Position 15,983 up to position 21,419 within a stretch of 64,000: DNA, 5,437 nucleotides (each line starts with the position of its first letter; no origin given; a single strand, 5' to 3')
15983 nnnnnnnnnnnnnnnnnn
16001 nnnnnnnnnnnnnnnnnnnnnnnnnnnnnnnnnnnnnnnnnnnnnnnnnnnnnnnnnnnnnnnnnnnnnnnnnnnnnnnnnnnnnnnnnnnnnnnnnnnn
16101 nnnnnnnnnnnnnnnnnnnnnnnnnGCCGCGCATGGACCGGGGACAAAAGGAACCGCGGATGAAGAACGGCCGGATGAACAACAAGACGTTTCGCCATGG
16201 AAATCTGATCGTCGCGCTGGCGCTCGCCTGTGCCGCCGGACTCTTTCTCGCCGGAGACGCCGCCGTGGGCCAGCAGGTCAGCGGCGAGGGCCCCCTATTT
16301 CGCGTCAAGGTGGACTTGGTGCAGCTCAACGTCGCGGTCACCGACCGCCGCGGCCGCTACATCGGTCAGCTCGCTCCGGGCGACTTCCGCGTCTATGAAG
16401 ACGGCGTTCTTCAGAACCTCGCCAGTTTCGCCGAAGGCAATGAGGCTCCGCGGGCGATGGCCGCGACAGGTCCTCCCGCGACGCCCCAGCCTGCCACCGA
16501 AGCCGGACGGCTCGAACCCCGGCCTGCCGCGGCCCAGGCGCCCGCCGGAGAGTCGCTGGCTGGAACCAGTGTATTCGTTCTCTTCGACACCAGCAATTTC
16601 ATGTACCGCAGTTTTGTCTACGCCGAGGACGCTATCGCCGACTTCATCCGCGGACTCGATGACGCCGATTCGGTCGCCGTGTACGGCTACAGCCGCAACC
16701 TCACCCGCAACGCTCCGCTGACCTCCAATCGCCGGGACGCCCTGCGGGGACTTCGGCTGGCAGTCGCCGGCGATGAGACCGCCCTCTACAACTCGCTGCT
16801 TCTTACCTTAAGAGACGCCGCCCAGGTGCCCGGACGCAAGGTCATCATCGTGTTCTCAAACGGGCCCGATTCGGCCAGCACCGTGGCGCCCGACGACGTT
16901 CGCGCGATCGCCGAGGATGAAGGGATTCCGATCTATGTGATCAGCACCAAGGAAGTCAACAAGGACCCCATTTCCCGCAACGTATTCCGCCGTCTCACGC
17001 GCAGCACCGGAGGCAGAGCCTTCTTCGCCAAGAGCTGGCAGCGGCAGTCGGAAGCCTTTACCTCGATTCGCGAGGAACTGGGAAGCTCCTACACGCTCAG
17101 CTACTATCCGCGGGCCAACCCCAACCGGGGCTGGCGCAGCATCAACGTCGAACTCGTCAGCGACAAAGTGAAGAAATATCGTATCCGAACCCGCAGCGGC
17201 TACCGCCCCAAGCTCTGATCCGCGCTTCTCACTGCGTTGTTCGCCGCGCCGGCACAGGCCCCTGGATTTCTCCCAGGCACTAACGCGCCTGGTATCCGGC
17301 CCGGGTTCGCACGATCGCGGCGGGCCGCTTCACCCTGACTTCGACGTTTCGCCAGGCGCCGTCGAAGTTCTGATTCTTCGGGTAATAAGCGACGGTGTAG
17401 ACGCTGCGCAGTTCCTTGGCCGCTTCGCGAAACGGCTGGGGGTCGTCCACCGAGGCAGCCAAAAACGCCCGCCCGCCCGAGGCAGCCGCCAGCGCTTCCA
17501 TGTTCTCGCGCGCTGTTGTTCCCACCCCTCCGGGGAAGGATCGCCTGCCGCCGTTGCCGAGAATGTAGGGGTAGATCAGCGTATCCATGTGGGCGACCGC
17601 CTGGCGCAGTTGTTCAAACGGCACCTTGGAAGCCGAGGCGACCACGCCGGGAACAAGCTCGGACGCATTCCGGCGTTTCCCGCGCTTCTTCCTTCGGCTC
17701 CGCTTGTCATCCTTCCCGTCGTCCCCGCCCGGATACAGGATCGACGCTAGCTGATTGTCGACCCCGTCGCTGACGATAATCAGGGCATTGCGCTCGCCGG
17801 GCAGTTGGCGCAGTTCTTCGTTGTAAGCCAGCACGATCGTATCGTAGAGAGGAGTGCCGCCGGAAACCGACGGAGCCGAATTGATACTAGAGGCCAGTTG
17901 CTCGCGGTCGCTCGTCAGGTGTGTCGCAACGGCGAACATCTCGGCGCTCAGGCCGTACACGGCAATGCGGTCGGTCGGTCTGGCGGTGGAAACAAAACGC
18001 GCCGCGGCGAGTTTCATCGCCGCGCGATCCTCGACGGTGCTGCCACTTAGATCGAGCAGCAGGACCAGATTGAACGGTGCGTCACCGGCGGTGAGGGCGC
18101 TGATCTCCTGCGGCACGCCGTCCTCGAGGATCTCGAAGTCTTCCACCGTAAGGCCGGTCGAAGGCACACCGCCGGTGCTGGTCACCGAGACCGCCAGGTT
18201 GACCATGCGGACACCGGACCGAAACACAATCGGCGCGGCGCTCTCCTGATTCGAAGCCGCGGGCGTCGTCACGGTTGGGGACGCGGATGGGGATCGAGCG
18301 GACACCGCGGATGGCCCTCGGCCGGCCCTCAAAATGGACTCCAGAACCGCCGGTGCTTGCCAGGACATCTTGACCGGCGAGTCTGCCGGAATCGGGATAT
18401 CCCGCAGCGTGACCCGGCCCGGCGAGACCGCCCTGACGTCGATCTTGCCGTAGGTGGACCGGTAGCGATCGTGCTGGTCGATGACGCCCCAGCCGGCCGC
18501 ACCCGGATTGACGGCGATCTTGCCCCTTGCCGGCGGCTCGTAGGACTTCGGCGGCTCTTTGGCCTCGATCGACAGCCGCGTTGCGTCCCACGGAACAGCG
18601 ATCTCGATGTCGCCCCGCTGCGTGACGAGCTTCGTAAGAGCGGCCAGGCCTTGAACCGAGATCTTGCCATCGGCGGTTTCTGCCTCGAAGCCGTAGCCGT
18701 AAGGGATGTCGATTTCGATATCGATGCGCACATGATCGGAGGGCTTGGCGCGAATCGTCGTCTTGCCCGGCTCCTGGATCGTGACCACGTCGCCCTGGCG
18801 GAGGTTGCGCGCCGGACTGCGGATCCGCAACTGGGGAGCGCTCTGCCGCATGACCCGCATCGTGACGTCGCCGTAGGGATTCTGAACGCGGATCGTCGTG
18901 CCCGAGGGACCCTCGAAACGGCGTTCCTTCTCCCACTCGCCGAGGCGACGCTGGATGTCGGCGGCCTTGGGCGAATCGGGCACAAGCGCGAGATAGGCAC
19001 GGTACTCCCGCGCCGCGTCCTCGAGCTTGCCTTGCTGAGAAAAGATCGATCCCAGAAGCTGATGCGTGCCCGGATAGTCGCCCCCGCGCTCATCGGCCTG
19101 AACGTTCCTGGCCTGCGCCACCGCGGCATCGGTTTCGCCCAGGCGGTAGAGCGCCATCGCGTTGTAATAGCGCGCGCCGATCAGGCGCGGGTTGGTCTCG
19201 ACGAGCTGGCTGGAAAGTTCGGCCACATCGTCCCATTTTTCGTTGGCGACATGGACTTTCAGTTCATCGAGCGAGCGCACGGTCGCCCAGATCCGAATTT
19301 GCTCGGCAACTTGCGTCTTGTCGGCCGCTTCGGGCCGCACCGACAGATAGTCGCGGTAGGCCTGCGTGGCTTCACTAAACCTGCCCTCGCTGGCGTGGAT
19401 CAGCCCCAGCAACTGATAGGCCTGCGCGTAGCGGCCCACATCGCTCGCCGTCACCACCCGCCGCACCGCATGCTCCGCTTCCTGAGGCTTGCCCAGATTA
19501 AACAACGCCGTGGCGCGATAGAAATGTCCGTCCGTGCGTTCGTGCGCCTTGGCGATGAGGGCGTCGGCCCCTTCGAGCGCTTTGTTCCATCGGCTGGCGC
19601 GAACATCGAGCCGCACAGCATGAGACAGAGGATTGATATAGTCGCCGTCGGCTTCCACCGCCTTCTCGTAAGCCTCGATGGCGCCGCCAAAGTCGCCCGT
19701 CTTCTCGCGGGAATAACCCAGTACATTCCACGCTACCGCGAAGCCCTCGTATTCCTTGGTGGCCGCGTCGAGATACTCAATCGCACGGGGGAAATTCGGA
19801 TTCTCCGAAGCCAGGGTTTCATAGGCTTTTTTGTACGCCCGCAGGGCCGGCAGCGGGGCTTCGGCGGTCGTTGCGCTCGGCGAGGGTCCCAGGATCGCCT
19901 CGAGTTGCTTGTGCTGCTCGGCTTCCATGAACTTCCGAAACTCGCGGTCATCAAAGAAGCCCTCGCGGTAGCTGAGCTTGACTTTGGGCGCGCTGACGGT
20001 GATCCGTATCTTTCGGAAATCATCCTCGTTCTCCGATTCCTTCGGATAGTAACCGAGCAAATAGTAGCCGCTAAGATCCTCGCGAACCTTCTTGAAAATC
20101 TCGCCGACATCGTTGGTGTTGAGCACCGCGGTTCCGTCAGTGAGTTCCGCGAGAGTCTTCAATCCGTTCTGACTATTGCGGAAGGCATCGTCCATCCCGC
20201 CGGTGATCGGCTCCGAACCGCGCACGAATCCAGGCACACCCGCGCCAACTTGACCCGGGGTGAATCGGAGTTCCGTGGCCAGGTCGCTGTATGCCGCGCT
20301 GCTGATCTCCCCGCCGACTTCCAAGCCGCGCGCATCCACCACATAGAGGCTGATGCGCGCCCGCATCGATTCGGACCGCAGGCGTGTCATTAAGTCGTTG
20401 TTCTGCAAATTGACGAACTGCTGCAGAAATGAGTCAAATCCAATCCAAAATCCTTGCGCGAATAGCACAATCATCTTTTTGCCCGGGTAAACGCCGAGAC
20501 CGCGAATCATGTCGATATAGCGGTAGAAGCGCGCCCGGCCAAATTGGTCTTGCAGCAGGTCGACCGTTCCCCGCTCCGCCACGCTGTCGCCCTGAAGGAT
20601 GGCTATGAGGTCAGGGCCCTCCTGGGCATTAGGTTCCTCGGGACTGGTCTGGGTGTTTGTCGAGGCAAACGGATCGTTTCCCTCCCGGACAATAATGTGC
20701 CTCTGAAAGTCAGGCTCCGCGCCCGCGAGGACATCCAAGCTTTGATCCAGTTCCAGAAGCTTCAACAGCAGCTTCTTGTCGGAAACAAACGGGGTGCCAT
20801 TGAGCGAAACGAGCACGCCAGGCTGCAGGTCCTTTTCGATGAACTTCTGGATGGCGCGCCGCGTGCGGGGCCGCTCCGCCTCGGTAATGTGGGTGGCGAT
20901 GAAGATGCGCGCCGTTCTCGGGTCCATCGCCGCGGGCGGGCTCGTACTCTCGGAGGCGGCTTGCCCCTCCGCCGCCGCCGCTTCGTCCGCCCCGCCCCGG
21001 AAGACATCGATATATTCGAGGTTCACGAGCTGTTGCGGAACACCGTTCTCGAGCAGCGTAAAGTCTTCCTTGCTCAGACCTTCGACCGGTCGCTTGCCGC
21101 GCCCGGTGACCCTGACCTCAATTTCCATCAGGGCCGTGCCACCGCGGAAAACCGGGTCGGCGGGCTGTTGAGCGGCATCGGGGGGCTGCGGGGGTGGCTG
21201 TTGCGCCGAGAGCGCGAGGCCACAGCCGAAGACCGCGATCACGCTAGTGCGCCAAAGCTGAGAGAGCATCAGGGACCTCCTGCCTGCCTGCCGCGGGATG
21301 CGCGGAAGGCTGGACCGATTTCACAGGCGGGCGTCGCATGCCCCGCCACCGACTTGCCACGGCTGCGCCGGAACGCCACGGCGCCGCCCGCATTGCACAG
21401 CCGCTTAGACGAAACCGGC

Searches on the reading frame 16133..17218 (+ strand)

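Call 58: search_protein_families(library=pfam, proteins=[window:16133-17218:+], max_evalue=0.0001)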
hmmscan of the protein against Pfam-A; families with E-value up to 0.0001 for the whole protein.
window:16133-17218:+ (361 aa): 1 family
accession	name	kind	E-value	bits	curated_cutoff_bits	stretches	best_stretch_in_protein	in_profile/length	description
PF13519.12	VWA_2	-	4.7e-08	34.1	27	1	149-244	3-106/107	von Willebrand factor type A domain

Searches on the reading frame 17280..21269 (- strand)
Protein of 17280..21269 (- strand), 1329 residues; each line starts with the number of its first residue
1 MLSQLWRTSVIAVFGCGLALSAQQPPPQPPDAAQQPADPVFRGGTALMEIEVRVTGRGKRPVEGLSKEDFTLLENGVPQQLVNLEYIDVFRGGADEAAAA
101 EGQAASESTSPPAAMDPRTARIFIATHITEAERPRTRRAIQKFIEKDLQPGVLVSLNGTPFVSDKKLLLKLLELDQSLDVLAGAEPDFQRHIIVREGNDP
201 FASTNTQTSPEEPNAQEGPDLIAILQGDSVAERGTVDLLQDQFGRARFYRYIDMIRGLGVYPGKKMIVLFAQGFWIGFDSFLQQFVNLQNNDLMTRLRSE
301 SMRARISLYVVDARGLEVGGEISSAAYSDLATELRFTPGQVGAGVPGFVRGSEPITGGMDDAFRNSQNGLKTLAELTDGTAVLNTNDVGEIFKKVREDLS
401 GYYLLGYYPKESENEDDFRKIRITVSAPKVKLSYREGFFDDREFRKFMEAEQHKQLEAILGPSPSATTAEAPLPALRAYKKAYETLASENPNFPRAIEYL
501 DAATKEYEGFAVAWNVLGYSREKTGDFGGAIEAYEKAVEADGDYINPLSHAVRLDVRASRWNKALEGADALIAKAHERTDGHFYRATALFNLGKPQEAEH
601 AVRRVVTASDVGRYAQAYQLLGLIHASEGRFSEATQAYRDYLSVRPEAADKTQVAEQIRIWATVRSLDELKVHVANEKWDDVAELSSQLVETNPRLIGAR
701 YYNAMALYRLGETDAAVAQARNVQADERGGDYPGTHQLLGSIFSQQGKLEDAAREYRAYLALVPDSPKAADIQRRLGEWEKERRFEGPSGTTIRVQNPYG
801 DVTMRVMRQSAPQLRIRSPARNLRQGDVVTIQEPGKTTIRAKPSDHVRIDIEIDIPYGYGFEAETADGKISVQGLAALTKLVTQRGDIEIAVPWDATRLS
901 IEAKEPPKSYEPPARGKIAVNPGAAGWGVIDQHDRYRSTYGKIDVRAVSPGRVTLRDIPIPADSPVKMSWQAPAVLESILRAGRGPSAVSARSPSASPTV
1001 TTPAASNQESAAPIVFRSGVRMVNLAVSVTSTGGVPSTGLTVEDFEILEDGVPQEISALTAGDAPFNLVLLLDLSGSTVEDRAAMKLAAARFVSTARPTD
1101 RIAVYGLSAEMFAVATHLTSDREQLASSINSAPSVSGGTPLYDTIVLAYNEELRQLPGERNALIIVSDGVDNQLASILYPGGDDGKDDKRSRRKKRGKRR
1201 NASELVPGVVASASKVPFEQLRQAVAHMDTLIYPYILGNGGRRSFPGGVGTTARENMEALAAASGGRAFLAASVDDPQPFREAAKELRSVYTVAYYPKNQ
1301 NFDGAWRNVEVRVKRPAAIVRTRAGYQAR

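Call 7: search_protein_families(library=pfam, proteins=[window:17280-21269:-], max_evalue=0.001)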
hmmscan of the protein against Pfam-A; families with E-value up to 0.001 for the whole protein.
window:17280-21269:- (1329 aa): 12 families
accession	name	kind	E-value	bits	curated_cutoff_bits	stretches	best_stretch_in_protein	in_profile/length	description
PF07719.23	TPR_2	-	1.3e-15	56.6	27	1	512-543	2-33/34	Tetratricopeptide repeat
PF13432.12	TPR_16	-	1.6e-14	54.4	32.7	2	492-543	12-63/65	Tetratricopeptide repeat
PF13181.12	TPR_8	-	1.3e-13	50.3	25.7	1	513-543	3-33/34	Tetratricopeptide repeat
PF13428.12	TPR_14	-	2.1e-13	49.9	23.5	0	735-770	3-38/44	Tetratricopeptide repeat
PF13371.12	TPR_9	-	1.1e-12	48.2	35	0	617-659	31-73/73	Tetratricopeptide repeat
PF00515.34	TPR_1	-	1.8e-11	43.8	27.8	1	511-543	1-33/34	Tetratricopeptide repeat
PF13519.12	VWA_2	-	8.9e-08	33.2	27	1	1068-1169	1-106/107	von Willebrand factor type A domain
PF13424.12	TPR_12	-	1.1e-06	29.2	30.1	0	585-646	9-76/77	Tetratricopeptide repeat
PF14559.12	TPR_19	-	2.5e-06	28.1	25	0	525-577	5-57/68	Tetratricopeptide repeat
PF25063.1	ARM_TT21_C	-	3.8e-06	27.4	35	0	582-640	98-154/209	Tetratricopeptide repeat protein 21 C-terminal ARM domain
PF13176.12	TPR_7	-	8.7e-06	25.9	27.9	0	736-767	2-33/36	Tetratricopeptide repeat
PF13414.12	TPR_11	-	0.00077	19.5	26.8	0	740-769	1-30/42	TPR repeat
